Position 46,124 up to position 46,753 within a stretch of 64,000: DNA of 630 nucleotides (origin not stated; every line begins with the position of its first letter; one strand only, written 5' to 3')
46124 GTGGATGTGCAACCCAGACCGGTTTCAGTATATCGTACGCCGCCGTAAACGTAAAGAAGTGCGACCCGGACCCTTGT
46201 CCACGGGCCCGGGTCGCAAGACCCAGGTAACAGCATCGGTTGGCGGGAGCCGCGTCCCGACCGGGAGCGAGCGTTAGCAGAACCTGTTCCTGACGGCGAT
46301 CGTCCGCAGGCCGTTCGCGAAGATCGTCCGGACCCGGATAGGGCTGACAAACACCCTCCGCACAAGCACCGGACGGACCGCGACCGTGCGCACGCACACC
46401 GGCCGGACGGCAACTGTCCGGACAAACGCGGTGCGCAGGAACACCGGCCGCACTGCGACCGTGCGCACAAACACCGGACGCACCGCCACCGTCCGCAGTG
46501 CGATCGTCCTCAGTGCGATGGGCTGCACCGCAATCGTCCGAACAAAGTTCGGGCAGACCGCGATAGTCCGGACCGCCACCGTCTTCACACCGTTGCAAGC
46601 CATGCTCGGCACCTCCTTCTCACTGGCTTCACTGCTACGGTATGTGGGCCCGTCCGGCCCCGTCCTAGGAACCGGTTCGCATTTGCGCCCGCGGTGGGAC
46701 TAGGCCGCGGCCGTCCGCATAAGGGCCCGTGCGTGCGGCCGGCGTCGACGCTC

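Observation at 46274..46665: Orphan hyper-basic protein built from 18 tandem pentapeptides, expressed as a stand-alone unit with a sigma-K-like promoter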

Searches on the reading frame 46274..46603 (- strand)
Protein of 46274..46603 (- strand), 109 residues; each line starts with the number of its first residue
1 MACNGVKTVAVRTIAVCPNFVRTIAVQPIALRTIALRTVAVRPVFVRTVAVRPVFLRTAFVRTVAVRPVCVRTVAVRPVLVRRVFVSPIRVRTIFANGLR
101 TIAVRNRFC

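Call 7: search_protein_families(library=pfam, proteins=[window:46274-46603:-], max_evalue=1)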
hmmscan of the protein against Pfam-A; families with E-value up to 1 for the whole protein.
window:46274-46603:- (109 aa): 2 families
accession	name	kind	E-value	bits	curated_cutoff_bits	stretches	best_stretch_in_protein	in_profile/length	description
PF01500.22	Keratin_B2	-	0.03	14.7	28.7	1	13-76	16-79/165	Keratin, high sulfur B2 protein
PF07382.16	HC2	-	0.11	13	40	1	9-79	33-104/194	Histone H1-like nucleoprotein HC2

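Call 8: find_homologous_proteins(query=window:46274-46603:-, max_evalue=10)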
Query window:46274-46603:- (109 aa): 5 proteins with E <= 10 among 27 candidates.
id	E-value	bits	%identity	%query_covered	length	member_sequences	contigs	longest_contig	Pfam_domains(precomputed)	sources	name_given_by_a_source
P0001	1.6e-8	53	52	75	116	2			-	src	-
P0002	1.6e-3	37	44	71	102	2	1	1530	-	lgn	-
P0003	2.8e-2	33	41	86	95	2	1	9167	-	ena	-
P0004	2.7e+0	27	36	55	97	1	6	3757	-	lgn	-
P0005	3.8e+0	26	39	75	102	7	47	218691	-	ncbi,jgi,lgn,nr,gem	ncbi:MAG: hypothetical protein C0P62_001980 [Bacillota bacterium]|nr:hypothetical protein [Bacillota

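Call 10: find_encoding_contigs(protein=window:46274-46603:-, flank=6000)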
Protein window:46274-46603:- (109 aa): 13 contigs read that carry it; 6 places shown.
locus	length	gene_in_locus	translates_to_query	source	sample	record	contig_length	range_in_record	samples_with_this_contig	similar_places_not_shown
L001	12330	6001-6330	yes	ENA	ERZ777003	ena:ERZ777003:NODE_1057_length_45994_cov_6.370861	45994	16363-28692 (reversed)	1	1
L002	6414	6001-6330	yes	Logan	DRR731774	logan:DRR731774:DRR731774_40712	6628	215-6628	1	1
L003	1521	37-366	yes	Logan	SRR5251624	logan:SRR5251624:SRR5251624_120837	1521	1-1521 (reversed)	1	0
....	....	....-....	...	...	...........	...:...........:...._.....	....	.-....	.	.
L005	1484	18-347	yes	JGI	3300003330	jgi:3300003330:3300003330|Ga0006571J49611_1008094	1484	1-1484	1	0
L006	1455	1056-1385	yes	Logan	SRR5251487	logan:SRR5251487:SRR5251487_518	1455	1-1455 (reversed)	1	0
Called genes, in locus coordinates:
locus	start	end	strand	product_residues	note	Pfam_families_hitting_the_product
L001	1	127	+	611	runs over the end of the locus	PF00012:HSP70, PF06723:MreB_Mbl, PF00012:HSP70, PF02782:FGGY_C (faint)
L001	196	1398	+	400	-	PF00226:DnaJ, PF01556:DnaJ_C, PF00684:DnaJ_CXXCXGXG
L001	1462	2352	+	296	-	PF06325:PrmA, PF05175:MTS, PF01135:PCMT (weak), PF02475:TRM5-TYW2_MTfase (weak), PF12847:Methyltransf_18 (weak), PF13847:Methyltransf_31, PF08241:Methyltransf_11 (weak), PF13649:Methyltransf_25, +3 more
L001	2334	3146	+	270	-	PF20260:PUA_4, PF04452:Methyltrans_RNA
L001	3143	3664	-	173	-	PF12690:BsuPI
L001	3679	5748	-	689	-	PF13620:CarboxypepD_reg, PF00082:Peptidase_S8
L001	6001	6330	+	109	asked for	-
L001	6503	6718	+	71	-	PF02416:TatA_B_E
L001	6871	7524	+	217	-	PF00149:Metallophos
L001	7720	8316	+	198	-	PF00440:TetR_N, PF08359:TetR_C_4 (weak), PF17932:TetR_C_24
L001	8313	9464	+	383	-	PF02771:Acyl-CoA_dh_N, PF02770:Acyl-CoA_dh_M, PF00441:Acyl-CoA_dh_1, PF08028:Acyl-CoA_dh_2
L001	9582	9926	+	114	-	PF11969:DcpS_C, PF01230:HIT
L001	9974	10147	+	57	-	PF01165:Ribosomal_S21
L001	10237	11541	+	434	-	PF00574:CLP_protease (weak), PF01972:SDH_protease (weak), PF25145:NfeD1b_N, PF24961:NfeD_membrane, PF01957:NfeD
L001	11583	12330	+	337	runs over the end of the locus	PF12127:FloA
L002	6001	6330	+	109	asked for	-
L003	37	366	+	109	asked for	-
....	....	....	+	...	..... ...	-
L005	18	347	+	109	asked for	-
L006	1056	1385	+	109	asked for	-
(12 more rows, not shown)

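Call 11: find_encoding_contigs(protein=P0005, flank=6000)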
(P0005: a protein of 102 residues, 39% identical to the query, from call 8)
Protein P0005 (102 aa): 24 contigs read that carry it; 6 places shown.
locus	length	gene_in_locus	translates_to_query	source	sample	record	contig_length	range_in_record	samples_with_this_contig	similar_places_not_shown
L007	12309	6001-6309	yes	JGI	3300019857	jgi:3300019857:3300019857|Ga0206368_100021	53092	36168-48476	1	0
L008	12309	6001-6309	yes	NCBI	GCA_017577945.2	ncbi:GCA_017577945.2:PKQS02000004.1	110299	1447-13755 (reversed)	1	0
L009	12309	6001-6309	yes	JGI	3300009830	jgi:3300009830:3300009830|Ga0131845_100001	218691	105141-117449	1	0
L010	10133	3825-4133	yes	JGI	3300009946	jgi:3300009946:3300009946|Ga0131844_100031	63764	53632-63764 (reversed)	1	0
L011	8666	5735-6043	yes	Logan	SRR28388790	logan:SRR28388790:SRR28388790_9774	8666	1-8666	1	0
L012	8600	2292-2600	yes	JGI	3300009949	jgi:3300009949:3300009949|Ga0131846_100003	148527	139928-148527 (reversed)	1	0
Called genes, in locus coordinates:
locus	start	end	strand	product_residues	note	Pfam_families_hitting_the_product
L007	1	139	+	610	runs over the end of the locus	PF00012:HSP70, PF06723:MreB_Mbl, PF02782:FGGY_C (weak)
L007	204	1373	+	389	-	PF00226:DnaJ, PF01556:DnaJ_C, PF00684:DnaJ_CXXCXGXG, PF27439:DnaJ_C_2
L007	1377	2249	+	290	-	PF06325:PrmA, PF08242:Methyltransf_12 (faint), PF05175:MTS, PF02475:TRM5-TYW2_MTfase (weak), PF08241:Methyltransf_11 (weak), PF13649:Methyltransf_25, PF13847:Methyltransf_31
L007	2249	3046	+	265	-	PF20260:PUA_4, PF04452:Methyltrans_RNA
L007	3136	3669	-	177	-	PF12690:BsuPI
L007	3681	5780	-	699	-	PF13620:CarboxypepD_reg, PF13715:CarbopepD_reg_2, PF00082:Peptidase_S8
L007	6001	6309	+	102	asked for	-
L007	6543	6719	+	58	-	PF02416:TatA_B_E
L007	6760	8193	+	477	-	PF01212:Beta_elim_lyase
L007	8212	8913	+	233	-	PF00149:Metallophos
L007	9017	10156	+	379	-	PF02771:Acyl-CoA_dh_N, PF02770:Acyl-CoA_dh_M, PF00441:Acyl-CoA_dh_1, PF08028:Acyl-CoA_dh_2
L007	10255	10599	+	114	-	PF11969:DcpS_C, PF01230:HIT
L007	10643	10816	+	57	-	PF01165:Ribosomal_S21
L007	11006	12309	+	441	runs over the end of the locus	PF00574:CLP_protease (weak), PF01972:SDH_protease, PF25145:NfeD1b_N, PF24961:NfeD_membrane, PF01957:NfeD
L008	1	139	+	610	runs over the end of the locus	PF00012:HSP70, PF06723:MreB_Mbl, PF02782:FGGY_C (weak)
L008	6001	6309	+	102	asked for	-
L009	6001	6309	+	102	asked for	-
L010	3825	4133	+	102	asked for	-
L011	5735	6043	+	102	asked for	-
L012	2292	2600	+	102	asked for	-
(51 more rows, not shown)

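Call 18: find_encoding_contigs(protein=P0003, flank=6000, max_places=3)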
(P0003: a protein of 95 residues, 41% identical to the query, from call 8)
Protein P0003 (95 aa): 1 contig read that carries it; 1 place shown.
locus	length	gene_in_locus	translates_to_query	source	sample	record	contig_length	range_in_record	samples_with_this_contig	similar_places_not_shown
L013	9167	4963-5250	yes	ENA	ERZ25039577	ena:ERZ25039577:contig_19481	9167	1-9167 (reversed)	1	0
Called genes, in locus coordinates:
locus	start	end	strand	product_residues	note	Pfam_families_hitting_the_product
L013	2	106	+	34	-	?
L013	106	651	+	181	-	PF06325:PrmA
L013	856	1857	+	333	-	PF20260:PUA_4, PF04452:Methyltrans_RNA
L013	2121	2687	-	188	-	PF12690:BsuPI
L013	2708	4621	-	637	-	PF13620:CarboxypepD_reg, PF13715:CarbopepD_reg_2 (weak), PF00082:Peptidase_S8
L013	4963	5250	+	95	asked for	-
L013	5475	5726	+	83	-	PF02416:TatA_B_E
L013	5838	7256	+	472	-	PF01212:Beta_elim_lyase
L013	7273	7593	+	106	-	PF00149:Metallophos (weak)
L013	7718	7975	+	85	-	-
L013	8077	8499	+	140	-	PF02771:Acyl-CoA_dh_N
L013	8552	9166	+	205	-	?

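Call 19: find_encoding_contigs(protein=P0002, flank=6000, max_places=3)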
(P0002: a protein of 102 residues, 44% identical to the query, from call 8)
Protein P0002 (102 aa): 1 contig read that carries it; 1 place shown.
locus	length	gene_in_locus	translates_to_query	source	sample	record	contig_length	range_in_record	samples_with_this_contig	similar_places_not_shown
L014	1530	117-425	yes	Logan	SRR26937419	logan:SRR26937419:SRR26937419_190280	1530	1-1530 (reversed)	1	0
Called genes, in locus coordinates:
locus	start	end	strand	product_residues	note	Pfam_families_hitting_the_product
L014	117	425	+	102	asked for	-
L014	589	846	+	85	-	PF02416:TatA_B_E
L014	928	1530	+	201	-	?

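Call 22: predict_structure(alignment_id=A2)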
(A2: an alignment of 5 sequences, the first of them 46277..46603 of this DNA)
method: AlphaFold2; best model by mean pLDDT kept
length: 109 residues; sequences in the alignment: 5
mean_pLDDT: 30.0   pTM: 0.12
mean pLDDT of the five models: 30.0, 28.3, 27.8, 26.7, 24.4
residues with pLDDT >= 90: 0; 70-90: 0; 50-70: 0; < 50: 109
segments of 3 or more residues with pLDDT < 50: 1-109
pLDDT, mean of each block of 10 residues (from residue 1): 27 30 32 32 32 28 29 31 30 32 28
secondary structure: DSSP gave nothing for this model
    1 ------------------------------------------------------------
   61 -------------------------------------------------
elements in order:

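Call 23: search_protein_representatives(alignment_id=A2)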
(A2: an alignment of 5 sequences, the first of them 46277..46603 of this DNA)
Query: 5 sequences, 99 profile positions. Proteins with E-value up to 0.001 (for the whole library): 10; up to 1e-10: 1; up to 1e-30: 1. The best 10 are listed.
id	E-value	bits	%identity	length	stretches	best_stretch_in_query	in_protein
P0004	3.6e-38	146.2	-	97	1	1-99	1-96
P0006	8.1e-08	48.8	-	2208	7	6-48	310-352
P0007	4.5e-07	46.5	-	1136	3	5-51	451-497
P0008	4.9e-06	43.1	-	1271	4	5-51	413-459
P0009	1.3e-05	41.8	-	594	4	5-55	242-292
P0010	3.0e-05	40.6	-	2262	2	4-65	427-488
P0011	5.6e-05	39.7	-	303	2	5-68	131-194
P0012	1.3e-04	38.6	-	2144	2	4-50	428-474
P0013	2.0e-04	38.0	-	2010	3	12-54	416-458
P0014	4.0e-04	37.0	-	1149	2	4-47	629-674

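Call 29: list_cluster_members(proteins=[window:46277-46603:-, P0005, P0003, window:45886-46083:-])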
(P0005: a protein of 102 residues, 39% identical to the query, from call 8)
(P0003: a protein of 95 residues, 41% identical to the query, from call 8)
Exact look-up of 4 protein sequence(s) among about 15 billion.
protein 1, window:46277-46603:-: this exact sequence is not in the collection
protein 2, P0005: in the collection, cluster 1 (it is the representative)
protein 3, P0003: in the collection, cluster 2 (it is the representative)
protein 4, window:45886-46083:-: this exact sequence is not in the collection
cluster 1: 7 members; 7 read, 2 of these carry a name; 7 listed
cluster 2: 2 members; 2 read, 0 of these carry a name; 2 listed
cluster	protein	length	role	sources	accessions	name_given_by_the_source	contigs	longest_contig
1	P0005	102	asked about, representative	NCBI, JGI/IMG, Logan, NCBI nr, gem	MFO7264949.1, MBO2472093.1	MAG: hypothetical protein C0P62_001980 [Bacillota bacterium] | hypothetical protein [Bacillota bacterium]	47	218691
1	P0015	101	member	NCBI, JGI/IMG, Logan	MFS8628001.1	MAG: hypothetical protein FWJ73_01435 [Limnochordales bacterium]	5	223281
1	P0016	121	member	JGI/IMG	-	-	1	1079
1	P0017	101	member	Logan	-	-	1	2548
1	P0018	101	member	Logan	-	-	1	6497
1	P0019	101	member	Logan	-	-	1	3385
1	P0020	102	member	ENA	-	-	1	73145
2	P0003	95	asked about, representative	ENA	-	-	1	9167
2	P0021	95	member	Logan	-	-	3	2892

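Call 44: search_protein_families(library=ncbifam, proteins=[window:46277-46603:-], max_evalue=0.01)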
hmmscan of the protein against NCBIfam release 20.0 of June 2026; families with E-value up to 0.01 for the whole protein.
window:46277-46603:- (109 aa): 0 families

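Call 49: find_homologous_proteins(query=A4, max_evalue=1)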
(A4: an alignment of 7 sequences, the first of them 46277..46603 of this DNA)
Query A4 (7 sequences) (109 aa, profile of the alignment): 10 proteins with E <= 1 among 8000 candidates.
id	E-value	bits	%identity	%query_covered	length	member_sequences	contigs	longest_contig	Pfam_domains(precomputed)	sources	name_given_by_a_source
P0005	7.6e-44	166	39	75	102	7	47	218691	-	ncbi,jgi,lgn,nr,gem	ncbi:MAG: hypothetical protein C0P62_001980 [Bacillota bacterium]|nr:hypothetical protein [Bacillota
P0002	1.8e-42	162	44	71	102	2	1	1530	-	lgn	-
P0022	4.1e-41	157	40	70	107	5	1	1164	-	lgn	-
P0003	2.6e-39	151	41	86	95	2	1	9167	-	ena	-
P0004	6.6e-39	150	36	55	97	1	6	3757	-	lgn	-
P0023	1.2e-38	149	36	70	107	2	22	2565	-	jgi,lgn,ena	-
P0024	3.4e-36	141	33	72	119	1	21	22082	-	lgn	-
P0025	8.4e-36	140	37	91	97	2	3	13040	-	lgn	-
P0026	1.1e-35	140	35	74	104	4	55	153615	-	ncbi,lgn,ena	-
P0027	2.7e-32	129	33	71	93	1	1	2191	-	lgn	-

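Call 55: find_encoding_contigs(protein=P0026, flank=8000, max_places=3)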
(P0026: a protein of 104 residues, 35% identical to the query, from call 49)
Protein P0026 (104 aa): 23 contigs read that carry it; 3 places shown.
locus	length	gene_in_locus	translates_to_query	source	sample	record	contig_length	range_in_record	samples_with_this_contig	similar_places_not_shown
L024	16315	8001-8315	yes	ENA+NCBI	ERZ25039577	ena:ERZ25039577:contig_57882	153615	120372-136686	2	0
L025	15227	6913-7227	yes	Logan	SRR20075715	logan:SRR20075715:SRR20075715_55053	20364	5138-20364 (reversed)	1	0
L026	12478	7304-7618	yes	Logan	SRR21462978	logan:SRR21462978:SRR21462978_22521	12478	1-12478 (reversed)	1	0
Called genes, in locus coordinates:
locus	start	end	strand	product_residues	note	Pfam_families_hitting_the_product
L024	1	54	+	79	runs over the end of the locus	PF01025:GrpE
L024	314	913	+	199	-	PF00012:HSP70, PF06723:MreB_Mbl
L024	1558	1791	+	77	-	-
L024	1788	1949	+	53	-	-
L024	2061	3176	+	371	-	PF01556:DnaJ_C, PF00684:DnaJ_CXXCXGXG, PF27439:DnaJ_C_2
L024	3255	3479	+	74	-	-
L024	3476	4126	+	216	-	PF06325:PrmA, PF05175:MTS, PF01135:PCMT (weak), PF02475:TRM5-TYW2_MTfase, PF13847:Methyltransf_31, PF08241:Methyltransf_11, PF08242:Methyltransf_12 (weak), PF13649:Methyltransf_25, +1 more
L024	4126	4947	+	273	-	PF20260:PUA_4, PF04452:Methyltrans_RNA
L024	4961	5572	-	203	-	PF12690:BsuPI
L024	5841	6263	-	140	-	PF00082:Peptidase_S8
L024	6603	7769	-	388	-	PF13620:CarboxypepD_reg, PF13715:CarbopepD_reg_2 (weak), PF00082:Peptidase_S8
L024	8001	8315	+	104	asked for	-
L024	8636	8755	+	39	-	PF02416:TatA_B_E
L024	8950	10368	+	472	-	PF01212:Beta_elim_lyase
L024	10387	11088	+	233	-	PF00149:Metallophos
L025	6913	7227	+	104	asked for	-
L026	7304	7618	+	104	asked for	-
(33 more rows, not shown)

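Call 56: search_solved_structures(query=A5, max_evalue=10, show_alignments=2)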
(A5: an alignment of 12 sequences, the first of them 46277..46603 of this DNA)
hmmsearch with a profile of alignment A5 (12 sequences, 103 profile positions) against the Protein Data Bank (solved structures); distinct sequences matched with E-value up to 10: 0.

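Call 57: search_protein_families(library=pfam, alignment_id=A5, max_evalue=1)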
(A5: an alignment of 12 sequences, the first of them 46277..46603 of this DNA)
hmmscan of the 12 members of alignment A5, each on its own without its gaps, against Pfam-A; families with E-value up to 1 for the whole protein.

A. member 1, window:46277-46603:- (109 aa): 2 families
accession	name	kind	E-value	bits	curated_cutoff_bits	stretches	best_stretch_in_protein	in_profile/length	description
PF01500.22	Keratin_B2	-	0.03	14.7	28.7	1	13-76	16-79/165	Keratin, high sulfur B2 protein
PF07382.16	HC2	-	0.11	13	40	1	9-79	33-104/194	Histone H1-like nucleoprotein HC2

B. families by the number of members that match (of 12 scanned): 3 families
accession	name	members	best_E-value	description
PF04024.17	PspC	2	0.89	PspC domain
PF01500.22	Keratin_B2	1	0.03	Keratin, high sulfur B2 protein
PF07382.16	HC2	1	0.11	Histone H1-like nucleoprotein HC2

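Call 58: predict_structure(alignment_id=A5)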
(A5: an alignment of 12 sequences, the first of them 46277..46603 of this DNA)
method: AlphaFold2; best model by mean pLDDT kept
length: 109 residues; sequences in the alignment: 12
mean_pLDDT: 29.5   pTM: 0.13
mean pLDDT of the five models: 29.5, 29.3, 27.9, 27.6, 24.9
residues with pLDDT >= 90: 0; 70-90: 0; 50-70: 0; < 50: 109
segments of 3 or more residues with pLDDT < 50: 1-109
pLDDT, mean of each block of 10 residues (from residue 1): 28 28 30 31 31 27 29 30 29 33 27
secondary structure, 60 per line:
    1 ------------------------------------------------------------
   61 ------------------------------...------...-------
elements in order: E91-93 E100-102
